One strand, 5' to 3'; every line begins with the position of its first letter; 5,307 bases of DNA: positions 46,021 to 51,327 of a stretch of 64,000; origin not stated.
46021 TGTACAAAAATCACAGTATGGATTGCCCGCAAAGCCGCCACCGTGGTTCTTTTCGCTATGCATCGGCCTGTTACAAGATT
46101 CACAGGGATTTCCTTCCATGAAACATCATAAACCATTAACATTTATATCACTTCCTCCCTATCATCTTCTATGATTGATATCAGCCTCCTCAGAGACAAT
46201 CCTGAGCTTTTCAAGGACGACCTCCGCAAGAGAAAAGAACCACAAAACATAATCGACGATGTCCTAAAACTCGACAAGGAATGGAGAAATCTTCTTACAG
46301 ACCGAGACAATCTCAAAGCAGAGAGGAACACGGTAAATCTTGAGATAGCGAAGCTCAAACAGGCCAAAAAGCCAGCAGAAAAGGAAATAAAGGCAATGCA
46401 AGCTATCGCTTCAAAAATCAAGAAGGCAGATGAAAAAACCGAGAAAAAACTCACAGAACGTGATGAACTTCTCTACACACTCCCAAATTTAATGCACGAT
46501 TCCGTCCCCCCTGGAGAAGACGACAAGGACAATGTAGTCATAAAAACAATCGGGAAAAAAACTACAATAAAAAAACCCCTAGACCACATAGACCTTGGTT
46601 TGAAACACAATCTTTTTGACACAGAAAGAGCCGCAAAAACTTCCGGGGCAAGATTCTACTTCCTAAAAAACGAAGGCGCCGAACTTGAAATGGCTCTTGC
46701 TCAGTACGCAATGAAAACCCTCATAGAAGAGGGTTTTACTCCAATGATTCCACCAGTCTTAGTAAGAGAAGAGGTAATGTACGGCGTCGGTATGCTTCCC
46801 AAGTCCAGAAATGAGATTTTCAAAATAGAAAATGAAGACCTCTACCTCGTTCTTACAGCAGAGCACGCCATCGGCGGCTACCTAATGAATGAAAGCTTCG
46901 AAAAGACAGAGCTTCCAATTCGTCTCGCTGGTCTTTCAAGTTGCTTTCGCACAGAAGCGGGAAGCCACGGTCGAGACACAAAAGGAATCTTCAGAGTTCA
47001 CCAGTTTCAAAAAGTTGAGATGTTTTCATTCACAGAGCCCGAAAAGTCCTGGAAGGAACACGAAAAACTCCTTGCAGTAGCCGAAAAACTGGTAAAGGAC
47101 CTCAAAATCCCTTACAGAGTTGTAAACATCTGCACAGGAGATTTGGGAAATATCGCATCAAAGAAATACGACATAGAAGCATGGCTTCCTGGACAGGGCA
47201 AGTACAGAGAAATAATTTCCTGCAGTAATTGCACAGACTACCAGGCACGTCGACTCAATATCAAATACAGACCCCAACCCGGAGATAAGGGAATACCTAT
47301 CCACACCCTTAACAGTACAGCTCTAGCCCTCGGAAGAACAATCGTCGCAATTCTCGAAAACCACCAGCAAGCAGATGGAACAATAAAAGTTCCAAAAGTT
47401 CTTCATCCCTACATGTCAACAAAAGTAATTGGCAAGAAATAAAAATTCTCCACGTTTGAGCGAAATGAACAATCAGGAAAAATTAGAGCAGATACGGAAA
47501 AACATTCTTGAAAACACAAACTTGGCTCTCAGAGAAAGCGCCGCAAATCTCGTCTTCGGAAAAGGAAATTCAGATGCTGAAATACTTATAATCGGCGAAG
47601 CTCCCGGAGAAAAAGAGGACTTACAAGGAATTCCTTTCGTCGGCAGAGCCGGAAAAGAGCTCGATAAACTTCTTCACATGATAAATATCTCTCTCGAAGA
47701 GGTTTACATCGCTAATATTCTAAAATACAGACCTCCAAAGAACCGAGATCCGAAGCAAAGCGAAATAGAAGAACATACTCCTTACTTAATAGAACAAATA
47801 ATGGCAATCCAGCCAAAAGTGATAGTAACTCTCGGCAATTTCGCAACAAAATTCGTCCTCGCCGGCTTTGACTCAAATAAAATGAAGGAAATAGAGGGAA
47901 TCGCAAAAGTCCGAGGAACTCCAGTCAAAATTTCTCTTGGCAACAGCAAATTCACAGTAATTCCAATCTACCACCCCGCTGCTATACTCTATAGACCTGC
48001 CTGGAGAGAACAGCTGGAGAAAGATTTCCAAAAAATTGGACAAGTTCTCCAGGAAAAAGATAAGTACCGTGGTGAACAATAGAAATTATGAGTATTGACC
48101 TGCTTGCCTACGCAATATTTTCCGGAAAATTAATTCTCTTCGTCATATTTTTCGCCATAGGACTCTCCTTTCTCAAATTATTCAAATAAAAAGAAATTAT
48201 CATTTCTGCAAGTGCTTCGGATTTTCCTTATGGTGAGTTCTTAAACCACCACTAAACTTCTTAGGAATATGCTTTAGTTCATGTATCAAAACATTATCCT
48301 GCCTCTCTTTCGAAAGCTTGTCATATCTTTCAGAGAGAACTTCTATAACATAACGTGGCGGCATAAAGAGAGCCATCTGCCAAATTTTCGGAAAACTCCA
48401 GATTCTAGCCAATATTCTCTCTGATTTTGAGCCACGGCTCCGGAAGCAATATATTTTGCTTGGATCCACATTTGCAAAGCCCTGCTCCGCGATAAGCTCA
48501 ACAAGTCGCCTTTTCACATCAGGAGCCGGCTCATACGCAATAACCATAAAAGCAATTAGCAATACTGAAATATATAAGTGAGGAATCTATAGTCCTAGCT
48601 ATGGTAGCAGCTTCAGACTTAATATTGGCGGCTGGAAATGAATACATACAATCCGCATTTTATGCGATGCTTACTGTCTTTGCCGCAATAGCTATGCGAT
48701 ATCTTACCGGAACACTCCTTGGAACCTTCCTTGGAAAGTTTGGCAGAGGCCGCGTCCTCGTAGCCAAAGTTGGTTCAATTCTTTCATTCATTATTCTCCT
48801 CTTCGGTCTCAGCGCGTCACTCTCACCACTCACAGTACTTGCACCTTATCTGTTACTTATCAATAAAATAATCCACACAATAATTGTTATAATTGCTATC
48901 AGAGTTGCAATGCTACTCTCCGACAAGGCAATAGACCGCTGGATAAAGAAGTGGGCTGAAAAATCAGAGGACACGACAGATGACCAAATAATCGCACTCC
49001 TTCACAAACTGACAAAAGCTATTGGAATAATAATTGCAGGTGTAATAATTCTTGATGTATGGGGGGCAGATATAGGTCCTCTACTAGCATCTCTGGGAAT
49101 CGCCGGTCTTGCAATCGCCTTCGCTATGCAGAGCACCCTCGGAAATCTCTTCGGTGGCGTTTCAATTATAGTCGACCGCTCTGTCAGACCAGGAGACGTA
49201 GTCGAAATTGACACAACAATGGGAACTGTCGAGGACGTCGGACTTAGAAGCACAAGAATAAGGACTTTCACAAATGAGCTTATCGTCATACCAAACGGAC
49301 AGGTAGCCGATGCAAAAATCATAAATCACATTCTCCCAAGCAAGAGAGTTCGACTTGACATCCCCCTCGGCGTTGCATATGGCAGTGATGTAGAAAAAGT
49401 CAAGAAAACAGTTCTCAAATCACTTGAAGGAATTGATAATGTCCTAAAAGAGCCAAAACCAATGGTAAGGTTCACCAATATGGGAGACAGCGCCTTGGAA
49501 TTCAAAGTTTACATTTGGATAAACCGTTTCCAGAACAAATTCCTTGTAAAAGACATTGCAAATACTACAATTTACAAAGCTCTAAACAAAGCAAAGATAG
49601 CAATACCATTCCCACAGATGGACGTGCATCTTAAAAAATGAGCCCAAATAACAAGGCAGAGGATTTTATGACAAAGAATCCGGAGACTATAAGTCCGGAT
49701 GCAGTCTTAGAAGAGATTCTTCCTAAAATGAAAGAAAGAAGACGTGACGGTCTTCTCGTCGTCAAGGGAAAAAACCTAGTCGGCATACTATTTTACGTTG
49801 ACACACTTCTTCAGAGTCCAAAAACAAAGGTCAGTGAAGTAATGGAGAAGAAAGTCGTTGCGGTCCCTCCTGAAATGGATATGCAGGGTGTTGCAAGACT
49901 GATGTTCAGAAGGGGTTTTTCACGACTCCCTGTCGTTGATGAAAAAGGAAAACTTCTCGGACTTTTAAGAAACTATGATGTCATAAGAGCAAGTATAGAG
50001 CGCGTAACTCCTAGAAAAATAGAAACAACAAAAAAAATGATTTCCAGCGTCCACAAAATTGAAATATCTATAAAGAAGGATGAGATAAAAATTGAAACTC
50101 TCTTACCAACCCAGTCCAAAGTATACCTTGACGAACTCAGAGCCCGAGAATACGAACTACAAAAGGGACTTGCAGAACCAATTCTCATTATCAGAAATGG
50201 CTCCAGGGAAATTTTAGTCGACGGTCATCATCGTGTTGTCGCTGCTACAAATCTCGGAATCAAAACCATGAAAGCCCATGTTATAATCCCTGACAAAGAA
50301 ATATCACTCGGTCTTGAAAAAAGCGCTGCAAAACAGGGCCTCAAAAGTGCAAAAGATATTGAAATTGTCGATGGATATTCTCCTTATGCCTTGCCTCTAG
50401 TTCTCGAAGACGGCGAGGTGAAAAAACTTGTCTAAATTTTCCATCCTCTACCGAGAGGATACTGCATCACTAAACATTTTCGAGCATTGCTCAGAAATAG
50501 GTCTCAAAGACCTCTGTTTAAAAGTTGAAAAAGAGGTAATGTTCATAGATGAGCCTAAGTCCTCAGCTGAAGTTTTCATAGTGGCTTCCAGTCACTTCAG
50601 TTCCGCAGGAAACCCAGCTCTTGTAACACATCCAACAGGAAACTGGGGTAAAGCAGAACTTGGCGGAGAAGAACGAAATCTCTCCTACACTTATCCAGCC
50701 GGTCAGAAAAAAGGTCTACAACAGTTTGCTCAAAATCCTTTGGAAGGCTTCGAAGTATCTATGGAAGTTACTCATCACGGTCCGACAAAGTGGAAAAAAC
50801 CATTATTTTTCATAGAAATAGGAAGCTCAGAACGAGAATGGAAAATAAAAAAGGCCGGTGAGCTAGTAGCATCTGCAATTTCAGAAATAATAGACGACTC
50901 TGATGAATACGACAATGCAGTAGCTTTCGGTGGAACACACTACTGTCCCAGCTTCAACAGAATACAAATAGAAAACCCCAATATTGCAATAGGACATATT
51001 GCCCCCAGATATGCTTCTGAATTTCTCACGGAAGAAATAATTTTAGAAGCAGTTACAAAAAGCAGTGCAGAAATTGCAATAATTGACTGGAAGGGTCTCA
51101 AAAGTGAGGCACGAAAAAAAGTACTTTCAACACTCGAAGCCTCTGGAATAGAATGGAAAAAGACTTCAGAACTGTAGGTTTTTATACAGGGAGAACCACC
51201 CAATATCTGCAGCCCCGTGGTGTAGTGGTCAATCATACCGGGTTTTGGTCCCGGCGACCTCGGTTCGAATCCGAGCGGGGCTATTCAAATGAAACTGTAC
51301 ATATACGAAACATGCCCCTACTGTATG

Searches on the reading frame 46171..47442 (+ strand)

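Call 38: search_protein_families(library=pfam, proteins=[window:46171-47442:+], max_evalue=0.00001)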
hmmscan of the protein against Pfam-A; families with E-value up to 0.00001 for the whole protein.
window:46171-47442:+ (423 aa): 2 families
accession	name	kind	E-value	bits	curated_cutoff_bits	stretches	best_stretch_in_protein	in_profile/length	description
PF00587.30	tRNA-synt_2b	-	2.9e-36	125.6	29.3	1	218-398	4-179/179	tRNA synthetase class II core domain (G, H, P, S and T)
PF02403.27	Seryl_tRNA_N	-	3.3e-24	85.7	28.2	1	1-107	1-107/108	Seryl-tRNA synthetase N-terminal domain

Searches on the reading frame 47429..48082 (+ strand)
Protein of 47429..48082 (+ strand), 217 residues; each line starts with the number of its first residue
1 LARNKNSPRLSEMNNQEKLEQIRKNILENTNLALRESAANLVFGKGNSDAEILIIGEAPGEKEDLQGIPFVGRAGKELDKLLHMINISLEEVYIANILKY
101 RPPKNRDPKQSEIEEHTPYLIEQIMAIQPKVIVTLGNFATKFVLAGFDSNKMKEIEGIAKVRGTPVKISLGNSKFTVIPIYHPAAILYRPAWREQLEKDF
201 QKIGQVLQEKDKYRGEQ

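Call 38: search_protein_families(library=pfam, proteins=[window:47429-48082:+], max_evalue=0.00001)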
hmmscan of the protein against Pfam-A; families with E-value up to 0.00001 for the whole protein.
window:47429-48082:+ (217 aa): 1 family
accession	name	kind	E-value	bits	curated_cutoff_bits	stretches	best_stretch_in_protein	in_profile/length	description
PF03167.25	UDG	-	1.1e-35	123.2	24.3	1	43-195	1-128/141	Uracil DNA glycosylase superfamily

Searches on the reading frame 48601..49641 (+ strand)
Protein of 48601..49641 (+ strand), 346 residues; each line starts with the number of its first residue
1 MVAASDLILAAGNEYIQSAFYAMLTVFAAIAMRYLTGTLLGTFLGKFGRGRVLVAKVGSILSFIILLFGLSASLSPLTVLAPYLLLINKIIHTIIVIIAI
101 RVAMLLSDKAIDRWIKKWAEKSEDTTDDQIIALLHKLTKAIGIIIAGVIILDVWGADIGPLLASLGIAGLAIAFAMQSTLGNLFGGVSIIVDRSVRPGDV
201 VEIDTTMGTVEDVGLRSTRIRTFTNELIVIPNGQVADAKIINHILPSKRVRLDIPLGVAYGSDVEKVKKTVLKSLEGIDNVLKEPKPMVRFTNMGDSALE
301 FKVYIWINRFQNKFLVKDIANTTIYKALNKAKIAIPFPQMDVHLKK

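Call 38: search_protein_families(library=pfam, proteins=[window:48601-49641:+], max_evalue=0.00001)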
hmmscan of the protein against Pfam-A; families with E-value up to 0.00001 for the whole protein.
window:48601-49641:+ (346 aa): 3 families
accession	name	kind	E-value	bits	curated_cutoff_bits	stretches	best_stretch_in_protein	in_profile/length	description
PF00924.24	MS_channel_2nd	-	1.4e-20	73.6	20.2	1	179-243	2-66/68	Mechanosensitive ion channel, beta-domain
PF21082.3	MS_channel_3rd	-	9.5e-16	58.4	21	1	254-335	3-88/88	Mechanosensitive ion channel MscS, C-terminal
PF21088.3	MS_channel_1st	-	4.4e-09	36.6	23.1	1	136-177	1-42/42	Mechanosensitive ion channel, transmembrane helices 2/3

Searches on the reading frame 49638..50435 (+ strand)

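Call 39: search_protein_families(library=pfam, proteins=[window:49638-50435:+], max_evalue=0.00001)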
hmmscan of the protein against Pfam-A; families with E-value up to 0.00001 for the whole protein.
window:49638-50435:+ (265 aa): 1 family
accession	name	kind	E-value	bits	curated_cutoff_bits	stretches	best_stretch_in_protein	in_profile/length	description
PF00571.33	CBS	-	7.8e-24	84.2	24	2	65-119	1-55/57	CBS domain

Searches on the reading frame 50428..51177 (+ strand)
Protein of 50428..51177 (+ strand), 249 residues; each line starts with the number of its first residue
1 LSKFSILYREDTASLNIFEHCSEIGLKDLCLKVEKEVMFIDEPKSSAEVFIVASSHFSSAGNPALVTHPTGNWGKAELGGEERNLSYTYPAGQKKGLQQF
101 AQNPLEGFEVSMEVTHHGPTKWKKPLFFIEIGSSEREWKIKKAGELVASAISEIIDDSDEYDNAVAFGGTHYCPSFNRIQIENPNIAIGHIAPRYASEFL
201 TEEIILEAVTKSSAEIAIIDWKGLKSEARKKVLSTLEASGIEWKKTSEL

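Call 39: search_protein_families(library=pfam, proteins=[window:50428-51177:+], max_evalue=0.00001)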
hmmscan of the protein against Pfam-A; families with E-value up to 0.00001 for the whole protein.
window:50428-51177:+ (249 aa): 1 family
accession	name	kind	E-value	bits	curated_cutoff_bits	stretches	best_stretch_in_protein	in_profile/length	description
PF04414.18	tRNA_deacylase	-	2.3e-63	213.9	33.6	1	46-243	4-204/205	D-aminoacyl-tRNA deacylase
